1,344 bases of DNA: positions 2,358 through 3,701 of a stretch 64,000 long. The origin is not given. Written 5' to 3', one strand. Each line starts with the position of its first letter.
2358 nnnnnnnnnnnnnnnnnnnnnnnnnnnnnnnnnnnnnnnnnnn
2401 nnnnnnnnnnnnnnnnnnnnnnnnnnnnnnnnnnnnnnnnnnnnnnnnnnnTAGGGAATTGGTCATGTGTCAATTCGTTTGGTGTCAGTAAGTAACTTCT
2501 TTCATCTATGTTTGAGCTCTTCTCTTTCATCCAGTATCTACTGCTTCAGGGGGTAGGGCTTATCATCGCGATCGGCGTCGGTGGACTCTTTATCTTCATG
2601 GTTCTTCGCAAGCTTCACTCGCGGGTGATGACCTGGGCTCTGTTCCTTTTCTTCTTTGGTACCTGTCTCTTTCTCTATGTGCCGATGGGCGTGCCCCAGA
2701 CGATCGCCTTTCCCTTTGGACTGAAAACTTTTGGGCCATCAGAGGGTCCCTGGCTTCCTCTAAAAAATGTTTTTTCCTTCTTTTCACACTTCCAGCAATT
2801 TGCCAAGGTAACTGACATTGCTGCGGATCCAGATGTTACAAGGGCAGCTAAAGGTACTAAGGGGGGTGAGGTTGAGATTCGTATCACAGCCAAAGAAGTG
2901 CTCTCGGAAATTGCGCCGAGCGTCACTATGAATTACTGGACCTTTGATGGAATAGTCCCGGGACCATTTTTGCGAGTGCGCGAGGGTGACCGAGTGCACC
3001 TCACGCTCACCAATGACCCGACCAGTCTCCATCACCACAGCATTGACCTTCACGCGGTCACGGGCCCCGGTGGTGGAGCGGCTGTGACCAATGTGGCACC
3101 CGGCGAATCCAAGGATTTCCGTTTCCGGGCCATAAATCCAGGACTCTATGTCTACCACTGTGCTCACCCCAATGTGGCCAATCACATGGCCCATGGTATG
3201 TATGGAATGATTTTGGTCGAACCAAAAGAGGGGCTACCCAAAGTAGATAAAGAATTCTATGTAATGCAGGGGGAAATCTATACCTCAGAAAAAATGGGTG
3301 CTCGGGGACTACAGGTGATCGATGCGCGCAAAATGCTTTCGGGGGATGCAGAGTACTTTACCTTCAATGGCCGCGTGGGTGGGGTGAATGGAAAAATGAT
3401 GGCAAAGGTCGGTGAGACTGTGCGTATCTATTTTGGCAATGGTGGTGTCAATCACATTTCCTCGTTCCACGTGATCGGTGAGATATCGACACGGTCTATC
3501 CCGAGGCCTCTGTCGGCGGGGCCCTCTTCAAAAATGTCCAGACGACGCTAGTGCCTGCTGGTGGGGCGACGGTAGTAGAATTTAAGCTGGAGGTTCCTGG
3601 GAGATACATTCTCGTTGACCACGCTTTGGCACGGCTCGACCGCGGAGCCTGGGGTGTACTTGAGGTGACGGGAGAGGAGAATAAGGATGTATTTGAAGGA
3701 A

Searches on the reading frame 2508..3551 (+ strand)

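Call 40: search_protein_families(library=pfam, proteins=[window:2508-3551:+], max_evalue=0.001)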
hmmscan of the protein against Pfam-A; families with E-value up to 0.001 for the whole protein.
window:2508-3551:+ (347 aa): 2 families
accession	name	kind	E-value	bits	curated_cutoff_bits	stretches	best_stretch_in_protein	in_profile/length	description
PF07732.21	Cu-oxidase_3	-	2.3e-14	53.9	21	1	137-241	11-118/119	Multicopper oxidase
PF07731.20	Cu-oxidase_2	-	3.8e-08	33.6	20.4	1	153-240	33-136/137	Multicopper oxidase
